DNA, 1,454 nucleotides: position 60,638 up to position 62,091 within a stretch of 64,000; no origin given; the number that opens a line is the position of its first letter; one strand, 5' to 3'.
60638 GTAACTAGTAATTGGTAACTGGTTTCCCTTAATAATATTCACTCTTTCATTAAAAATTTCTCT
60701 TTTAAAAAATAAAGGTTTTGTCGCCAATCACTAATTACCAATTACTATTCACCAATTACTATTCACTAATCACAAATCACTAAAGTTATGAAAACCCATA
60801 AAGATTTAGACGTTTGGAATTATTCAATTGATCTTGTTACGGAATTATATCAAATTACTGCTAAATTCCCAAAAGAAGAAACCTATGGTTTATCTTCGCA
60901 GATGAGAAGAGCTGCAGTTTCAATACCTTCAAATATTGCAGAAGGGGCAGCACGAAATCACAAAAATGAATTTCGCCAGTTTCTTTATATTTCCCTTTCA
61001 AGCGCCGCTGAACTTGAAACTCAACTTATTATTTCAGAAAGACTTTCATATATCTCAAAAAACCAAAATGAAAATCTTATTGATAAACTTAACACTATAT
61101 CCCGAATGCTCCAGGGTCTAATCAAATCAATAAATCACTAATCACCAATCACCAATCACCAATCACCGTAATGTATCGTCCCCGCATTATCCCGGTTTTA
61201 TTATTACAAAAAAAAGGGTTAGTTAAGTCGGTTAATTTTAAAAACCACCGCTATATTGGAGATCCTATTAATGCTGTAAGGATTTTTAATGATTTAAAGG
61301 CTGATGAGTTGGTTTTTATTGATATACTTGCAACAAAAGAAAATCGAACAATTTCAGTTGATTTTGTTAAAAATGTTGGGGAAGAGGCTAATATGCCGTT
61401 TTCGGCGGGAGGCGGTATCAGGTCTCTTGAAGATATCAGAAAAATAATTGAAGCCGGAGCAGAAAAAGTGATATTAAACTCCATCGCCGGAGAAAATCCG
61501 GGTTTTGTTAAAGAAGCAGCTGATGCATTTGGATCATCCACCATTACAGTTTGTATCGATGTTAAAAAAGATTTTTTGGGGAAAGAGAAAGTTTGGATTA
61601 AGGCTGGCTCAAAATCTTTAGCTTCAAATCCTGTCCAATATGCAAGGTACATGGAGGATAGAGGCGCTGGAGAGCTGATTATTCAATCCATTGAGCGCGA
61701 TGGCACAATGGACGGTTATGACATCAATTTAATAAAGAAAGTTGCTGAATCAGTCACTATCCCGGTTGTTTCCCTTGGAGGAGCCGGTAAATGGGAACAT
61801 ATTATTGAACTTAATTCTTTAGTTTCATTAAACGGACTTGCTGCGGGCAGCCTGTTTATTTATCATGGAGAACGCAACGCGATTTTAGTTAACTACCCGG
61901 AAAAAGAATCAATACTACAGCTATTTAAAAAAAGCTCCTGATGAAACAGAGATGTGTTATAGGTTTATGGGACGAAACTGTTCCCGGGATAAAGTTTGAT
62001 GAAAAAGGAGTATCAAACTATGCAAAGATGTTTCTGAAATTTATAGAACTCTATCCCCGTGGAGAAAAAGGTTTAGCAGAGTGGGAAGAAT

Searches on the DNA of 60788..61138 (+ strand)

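Call 42: search_rna_families(sources=[L081, L082, L083, L084, L085, L086, L087, L088, L089, L090, L091, L092, L093, L094, L095, L096, L097, L098, L099, L100], threshold=gathering)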
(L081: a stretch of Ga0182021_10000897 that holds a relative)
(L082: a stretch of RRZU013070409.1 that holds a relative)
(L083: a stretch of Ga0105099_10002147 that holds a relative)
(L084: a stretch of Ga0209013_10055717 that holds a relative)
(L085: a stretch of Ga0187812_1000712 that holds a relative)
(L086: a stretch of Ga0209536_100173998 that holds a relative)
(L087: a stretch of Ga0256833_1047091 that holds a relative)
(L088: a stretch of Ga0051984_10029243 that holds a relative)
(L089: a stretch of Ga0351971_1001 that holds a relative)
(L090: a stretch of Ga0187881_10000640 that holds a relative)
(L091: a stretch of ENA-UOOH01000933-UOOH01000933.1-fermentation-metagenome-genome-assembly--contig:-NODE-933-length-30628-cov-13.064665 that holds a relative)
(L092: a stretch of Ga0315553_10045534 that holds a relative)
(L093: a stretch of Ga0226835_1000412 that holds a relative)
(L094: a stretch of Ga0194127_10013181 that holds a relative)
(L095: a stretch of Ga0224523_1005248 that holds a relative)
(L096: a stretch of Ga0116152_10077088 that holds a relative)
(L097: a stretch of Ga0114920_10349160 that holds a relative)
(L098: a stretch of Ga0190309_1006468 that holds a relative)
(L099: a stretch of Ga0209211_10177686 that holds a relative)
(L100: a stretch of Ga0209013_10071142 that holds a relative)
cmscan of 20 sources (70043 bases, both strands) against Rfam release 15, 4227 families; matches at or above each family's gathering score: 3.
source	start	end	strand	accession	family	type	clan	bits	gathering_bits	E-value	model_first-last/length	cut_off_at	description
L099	719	791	+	RF00005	tRNA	Gene; tRNA;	CL00001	64.7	29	9.6e-12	1-71/71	no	tRNA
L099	187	271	+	RF00005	tRNA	Gene; tRNA;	CL00001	56.5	29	1.8e-09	1-71/71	no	tRNA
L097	855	884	-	RF01315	CRISPR-DR2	Gene; CRISPR;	CL00014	39.1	37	0.00056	1-30/30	no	CRISPR RNA direct repeat element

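Call 43: search_rna_families(sources=[L101, L102, L103, L104, L105, L106, L107, L108, L109, L110, L111, L112, L113, L114, L115, L116, L117, L118, L119, L120], threshold=gathering)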
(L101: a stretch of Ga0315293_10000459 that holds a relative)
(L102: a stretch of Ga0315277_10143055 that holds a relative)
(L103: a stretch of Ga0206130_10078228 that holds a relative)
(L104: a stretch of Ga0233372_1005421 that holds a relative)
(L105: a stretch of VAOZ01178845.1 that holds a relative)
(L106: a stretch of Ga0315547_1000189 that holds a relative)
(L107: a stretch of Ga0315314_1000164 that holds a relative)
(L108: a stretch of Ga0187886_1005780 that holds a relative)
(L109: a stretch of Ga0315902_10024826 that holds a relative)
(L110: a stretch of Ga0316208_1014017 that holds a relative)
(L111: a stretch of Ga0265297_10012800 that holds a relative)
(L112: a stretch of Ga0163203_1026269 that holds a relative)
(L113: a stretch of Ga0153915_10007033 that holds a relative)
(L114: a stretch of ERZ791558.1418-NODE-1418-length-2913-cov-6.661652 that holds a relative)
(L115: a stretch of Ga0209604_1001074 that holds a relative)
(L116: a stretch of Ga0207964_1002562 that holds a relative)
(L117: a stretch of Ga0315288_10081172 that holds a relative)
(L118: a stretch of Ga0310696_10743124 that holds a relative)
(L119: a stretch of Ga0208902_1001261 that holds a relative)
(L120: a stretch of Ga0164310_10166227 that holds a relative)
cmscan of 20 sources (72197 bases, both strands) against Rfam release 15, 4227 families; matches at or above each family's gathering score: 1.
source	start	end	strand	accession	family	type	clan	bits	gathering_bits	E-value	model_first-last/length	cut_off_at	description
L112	1560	1638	-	RF00029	Intron_gpII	Intron;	-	50.5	40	6.7e-07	1-77/77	no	Group II catalytic intron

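Call 54: search_rna_families(sources=[L167, L166, L161, L165], threshold=gathering)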
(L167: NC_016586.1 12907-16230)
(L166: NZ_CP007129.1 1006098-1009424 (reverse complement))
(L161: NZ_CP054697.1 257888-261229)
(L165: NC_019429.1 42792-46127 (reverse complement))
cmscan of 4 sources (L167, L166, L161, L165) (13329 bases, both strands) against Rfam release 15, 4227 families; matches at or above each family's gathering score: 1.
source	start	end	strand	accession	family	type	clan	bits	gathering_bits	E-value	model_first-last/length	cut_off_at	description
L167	277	3324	+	RF02541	LSU_rRNA_bacteria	Gene; rRNA;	CL00112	2529.4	50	0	1-2762/2925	3'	Bacterial large subunit ribosomal RNA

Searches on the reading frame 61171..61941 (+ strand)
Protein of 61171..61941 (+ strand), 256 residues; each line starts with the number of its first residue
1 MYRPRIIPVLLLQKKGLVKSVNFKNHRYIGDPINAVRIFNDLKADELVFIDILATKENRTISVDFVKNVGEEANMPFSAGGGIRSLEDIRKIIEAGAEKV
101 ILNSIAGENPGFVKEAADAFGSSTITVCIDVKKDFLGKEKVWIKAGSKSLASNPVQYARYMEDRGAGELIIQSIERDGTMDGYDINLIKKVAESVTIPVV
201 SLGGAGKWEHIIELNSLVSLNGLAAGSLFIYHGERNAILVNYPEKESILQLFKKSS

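Call 59: search_protein_families(library=pfam, proteins=[window:61171-61941:+], max_evalue=0.001)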
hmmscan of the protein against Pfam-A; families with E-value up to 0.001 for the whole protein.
window:61171-61941:+ (256 aa): 4 families
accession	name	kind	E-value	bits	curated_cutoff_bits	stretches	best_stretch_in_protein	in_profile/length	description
PF00977.27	His_biosynth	-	1.4e-59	201.8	23.6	1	5-233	1-225/228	Histidine biosynthesis protein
PF01207.24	Dus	-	1.6e-06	27.9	20.4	0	59-117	169-227/311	Dihydrouridine synthase (Dus)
PF02581.23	TMP-TENI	-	1.7e-05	24.7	27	0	55-101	129-175/180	Thiamine monophosphate synthase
PF03060.21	NMO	-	4.8e-05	23.3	28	0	155-208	146-205/331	Nitronate monooxygenase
